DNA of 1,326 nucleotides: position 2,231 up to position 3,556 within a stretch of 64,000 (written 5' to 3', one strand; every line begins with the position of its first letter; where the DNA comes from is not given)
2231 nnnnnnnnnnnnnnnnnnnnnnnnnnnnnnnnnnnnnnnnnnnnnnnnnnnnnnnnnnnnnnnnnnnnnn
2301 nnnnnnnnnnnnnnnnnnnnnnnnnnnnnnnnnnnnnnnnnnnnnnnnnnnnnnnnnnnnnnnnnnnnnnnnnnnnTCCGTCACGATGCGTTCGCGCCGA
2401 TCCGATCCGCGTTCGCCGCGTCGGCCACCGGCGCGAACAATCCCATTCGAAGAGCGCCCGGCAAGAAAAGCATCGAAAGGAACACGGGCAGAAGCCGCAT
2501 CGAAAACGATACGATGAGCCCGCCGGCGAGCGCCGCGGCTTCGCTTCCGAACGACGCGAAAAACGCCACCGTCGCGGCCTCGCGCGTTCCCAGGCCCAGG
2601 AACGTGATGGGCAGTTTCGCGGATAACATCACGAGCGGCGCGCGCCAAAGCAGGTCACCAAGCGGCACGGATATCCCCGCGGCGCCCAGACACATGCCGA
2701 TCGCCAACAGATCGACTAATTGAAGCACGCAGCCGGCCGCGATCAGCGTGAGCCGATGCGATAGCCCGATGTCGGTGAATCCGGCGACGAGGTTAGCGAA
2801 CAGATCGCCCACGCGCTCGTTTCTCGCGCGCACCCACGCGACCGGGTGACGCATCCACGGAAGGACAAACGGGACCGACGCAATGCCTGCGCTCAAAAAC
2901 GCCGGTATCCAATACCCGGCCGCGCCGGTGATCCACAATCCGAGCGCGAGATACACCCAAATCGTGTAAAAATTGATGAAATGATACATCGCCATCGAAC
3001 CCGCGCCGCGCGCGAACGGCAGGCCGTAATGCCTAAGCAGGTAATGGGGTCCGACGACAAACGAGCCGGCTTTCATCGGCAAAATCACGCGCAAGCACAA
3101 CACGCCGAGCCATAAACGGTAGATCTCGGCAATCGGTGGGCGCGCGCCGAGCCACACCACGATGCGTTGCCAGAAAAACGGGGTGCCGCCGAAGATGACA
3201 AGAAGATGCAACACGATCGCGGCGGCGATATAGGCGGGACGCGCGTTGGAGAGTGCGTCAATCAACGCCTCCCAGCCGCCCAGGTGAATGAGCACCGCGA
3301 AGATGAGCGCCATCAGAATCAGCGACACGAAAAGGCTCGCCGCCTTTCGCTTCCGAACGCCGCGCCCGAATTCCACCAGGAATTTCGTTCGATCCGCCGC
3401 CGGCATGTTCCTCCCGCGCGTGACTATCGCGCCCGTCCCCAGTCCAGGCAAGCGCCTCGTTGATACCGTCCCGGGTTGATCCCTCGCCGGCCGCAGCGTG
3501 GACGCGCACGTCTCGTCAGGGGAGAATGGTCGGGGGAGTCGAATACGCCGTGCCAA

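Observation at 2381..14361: Recent segmental duplication: two about 78%-identical UPF0104 genes, each paired with a rSAM and a DegT paralog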

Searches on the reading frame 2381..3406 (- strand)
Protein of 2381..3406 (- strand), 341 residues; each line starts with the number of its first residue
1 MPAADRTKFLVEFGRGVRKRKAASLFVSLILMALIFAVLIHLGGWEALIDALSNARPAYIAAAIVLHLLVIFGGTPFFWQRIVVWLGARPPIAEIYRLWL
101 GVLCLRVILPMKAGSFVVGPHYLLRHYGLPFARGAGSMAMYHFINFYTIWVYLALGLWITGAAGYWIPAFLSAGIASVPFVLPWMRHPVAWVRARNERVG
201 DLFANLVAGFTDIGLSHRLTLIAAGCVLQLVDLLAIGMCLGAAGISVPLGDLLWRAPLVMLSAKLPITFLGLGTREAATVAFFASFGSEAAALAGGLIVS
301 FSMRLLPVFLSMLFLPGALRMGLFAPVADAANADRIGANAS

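Call 5: search_protein_families(library=pfam, proteins=[window:2381-3406:-])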
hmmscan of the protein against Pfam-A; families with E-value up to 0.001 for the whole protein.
window:2381-3406:- (341 aa): 1 family
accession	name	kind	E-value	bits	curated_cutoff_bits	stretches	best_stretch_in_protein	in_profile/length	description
PF03706.18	LPG_synthase_TM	-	6.2e-17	62.4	33.4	1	27-301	3-292/302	Lysylphosphatidylglycerol synthase TM region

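Call 10: find_homologous_proteins(query=window:2381-3406:-)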
Query window:2381-3406:- (341 aa): 3 proteins with E <= 0.001 among 8000 candidates.
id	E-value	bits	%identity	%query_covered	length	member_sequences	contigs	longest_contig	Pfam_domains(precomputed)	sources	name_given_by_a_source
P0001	4.0e-216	735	100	100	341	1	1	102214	PF03706.19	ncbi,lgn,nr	ncbi:flippase-like domain-containing protein [bacterium]|nr:flippase-like domain-containing protein 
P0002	8.6e-143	494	69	100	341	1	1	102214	PF03706.19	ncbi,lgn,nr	ncbi:flippase-like domain-containing protein [bacterium]|nr:flippase-like domain-containing protein 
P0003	2.9e-124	433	67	89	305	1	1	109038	PF03706.19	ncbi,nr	ncbi:MAG: flippase-like domain-containing protein [Deltaproteobacteria bacterium]|nr:flippase-like d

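Call 11: search_protein_families(library=ncbifam, proteins=[window:2381-3406:-], max_evalue=0.01)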
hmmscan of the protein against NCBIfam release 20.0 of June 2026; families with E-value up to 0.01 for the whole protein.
window:2381-3406:- (341 aa): 1 family
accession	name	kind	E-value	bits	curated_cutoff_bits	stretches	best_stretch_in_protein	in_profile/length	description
TIGR00374.1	TIGR00374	subfamily_domain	0.00014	21.4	43.2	1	30-157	2-128/323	flippase-like domain-containing protein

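Call 12: find_encoding_contigs(protein=P0003, flank=10000, max_places=4)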
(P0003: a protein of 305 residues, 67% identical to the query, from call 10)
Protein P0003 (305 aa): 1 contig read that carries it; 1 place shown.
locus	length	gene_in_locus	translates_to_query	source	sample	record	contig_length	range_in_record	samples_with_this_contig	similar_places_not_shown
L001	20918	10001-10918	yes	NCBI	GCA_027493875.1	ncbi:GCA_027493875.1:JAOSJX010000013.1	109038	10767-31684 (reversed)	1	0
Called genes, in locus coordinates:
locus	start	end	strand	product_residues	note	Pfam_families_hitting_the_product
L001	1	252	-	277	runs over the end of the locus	PF00089:Trypsin, PF13365:Trypsin_2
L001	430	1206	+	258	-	-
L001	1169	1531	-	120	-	-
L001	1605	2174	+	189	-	PF13472:Lipase_GDSL_2 (weak)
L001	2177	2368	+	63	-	-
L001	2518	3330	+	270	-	-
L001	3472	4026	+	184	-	-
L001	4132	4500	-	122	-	-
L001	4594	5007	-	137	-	-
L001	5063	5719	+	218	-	-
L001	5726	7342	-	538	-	PF02310:B12-binding, PF04055:Radical_SAM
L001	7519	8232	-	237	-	PF00535:Glycos_transf_2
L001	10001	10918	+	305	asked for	PF03706:LPG_synthase_TM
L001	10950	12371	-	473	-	PF02310:B12-binding, PF04055:Radical_SAM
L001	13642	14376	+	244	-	PF04055:Radical_SAM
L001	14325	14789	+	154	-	PF13186:SPASM (weak)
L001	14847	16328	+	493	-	PF04055:Radical_SAM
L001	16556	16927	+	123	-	PF04055:Radical_SAM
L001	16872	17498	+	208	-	-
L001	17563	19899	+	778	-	-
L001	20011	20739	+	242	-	-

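Call 17: find_related_loci(query=A2, collection=genome_contigs, flank=10000)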
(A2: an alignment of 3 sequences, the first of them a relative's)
Query A2 (341 aa) in genome_contigs; peptide patterns used: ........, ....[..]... (x = any residue, [..] = any of these).
69 stretches matched a pattern; 1 encode a relative of the query (tblastn E <= 1e-3); 1 distinct loci.
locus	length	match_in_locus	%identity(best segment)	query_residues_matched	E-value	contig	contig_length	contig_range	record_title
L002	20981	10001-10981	64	3-329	3e-125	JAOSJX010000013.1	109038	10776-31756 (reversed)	MAG: Deltaproteobacteria bacterium isolate FR_14 FR-FEN-1099-1_s20, whole genome shotgun sequence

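Call 18: find_related_loci(query=A2, collection=metagenome_contigs, flank=10000)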
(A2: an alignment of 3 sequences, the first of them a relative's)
Query A2 (341 aa) in metagenome_contigs; peptide patterns used: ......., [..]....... (x = any residue, [..] = any of these).
600 stretches matched a pattern, but none encodes a relative of the query by tblastn (E <= 1e-3).

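Call 19: find_encoding_contigs(protein=P0001, flank=10000, max_places=4)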
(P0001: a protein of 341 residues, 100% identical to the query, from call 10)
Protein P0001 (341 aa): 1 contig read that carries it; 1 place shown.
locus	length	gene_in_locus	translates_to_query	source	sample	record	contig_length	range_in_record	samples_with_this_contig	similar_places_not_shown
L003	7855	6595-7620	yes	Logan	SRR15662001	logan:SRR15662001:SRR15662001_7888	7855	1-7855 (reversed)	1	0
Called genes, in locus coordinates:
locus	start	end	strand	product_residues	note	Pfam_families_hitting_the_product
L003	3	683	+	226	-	?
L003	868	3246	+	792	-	PF09586:YfhO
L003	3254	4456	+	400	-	PF01041:DegT_DnrJ_EryC1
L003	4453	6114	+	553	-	-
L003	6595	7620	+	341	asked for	PF03706:LPG_synthase_TM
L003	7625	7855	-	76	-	?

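Call 24: search_protein_representatives(alignment_id=A2)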
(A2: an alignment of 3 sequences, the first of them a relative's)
Query: 3 sequences, 341 profile positions. Proteins with E-value up to 0.001 (for the whole library): 584; up to 1e-10: 141; up to 1e-30: 5. The best 150 are listed.
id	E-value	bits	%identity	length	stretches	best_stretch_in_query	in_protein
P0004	8.2e-98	344.3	-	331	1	9-326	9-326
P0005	9.3e-82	291.5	-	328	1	24-331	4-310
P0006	2.6e-47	178.3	-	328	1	35-327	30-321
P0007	2.2e-44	168.6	-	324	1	17-326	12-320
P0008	1.8e-37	145.9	-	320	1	23-328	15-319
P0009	4.1e-27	111.8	-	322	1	22-317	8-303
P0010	3.8e-25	105.4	-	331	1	19-315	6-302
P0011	6.5e-25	104.6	-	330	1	30-321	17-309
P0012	1.0e-24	103.9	-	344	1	27-320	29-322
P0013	2.2e-24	102.9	-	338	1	25-316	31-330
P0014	3.0e-23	99.1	-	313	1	20-318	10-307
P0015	1.3e-22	97.1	-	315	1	61-317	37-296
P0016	1.7e-22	96.6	-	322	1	24-322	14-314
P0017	1.8e-22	96.5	-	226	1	119-317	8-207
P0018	5.0e-22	95.1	-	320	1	25-320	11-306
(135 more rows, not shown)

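Call 26: find_encoding_contigs(protein=P0004, flank=10000, max_places=4)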
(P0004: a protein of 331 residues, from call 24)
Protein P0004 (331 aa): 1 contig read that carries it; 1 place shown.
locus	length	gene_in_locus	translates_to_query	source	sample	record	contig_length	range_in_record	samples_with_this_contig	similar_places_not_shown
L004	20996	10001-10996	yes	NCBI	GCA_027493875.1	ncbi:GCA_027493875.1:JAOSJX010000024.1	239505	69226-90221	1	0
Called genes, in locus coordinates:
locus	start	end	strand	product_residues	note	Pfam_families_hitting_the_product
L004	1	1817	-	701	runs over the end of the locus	-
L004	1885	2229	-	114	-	PF01909:NTP_transf_2, PF18765:Polbeta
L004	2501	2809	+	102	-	PF00581:Rhodanese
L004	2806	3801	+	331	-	PF07044:DUF1329, PF17131:TP_0789-like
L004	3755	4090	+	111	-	PF07044:DUF1329, PF17131:TP_0789-like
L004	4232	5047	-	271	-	PF00669:Flagellin_N, PF00700:Flagellin_C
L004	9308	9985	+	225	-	PF14378:PAP2_3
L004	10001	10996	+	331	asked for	PF03706:LPG_synthase_TM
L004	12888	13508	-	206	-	-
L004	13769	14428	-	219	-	PF02310:B12-binding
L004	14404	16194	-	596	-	PF00009:GTP_EFTU, PF01926:MMR_HSR1 (faint), PF03144:GTP_EFTU_D2, PF22594:GTP-eEF1A_C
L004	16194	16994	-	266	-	PF01507:PAPS_reduct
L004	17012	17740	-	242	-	PF01507:PAPS_reduct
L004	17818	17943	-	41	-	-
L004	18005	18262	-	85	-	PF02082:Rrf2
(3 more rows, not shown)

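Call 27: find_encoding_contigs(protein=P0005, flank=10000, max_places=4)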
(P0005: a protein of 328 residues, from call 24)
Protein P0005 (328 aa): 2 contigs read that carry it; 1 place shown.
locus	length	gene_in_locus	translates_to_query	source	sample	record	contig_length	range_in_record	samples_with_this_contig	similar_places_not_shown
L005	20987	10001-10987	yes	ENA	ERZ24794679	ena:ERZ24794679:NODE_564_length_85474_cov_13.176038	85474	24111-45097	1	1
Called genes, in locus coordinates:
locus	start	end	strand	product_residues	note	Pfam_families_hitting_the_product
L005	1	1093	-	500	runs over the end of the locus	PF22848:ASD1_dom, PF06964:Alpha-L-AF_C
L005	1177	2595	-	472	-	-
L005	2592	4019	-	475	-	PF02310:B12-binding, PF04055:Radical_SAM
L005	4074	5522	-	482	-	PF02310:B12-binding, PF04055:Radical_SAM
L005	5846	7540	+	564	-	-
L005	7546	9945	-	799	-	PF09586:YfhO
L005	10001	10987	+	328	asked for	PF03706:LPG_synthase_TM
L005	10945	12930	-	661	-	-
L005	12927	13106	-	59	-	-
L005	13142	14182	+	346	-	PF04055:Radical_SAM, PF13353:Fer4_12 (faint)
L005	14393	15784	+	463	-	PF02310:B12-binding, PF04055:Radical_SAM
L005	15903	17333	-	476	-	PF02310:B12-binding, PF04055:Radical_SAM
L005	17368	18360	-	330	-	PF04055:Radical_SAM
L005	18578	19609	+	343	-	PF00535:Glycos_transf_2, PF10111:Glyco_tranf_2_2, PF13506:Glyco_transf_21 (faint), PF13641:Glyco_tranf_2_3, PF13632:Glyco_trans_2_3, PF02709:Glyco_transf_7C (weak)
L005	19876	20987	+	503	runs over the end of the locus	PF02310:B12-binding, PF04055:Radical_SAM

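Call 39: search_solved_structures(query=A3, max_evalue=0.1, show_alignments=1)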
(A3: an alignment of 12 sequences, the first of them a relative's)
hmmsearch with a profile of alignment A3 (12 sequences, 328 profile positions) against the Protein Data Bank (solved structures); distinct sequences matched with E-value up to 0.1: 0.

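Call 46: predict_structure(alignment_id=A4)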
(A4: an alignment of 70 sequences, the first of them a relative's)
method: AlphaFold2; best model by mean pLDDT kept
length: 341 residues; sequences in the alignment: 70
mean_pLDDT: 93.5   pTM: 0.89
mean pLDDT of the five models: 93.5, 93.1, 92.8, 92.3, 91.8
residues with pLDDT >= 90: 288; 70-90: 38; 50-70: 12; < 50: 3
segments of 3 or more residues with pLDDT < 50: 339-341
pLDDT, mean of each block of 10 residues (from residue 1): 86 88 91 96 98 98 98 98 97 96 89 84 94 95 97 98 98 98 96 96 92 97 98 98 98 98 92 97 98 98 97 94 75 57 48
secondary structure, 60 per line:
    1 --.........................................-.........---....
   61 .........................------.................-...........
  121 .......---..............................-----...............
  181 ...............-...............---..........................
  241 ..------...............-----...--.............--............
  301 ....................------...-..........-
elements in order: H3-43 H45-53 H57-85 H92-108 H110-127 H131-160 H166-195 H197-211 H215-242 H249-263 H274-286 H289-320 H331-340
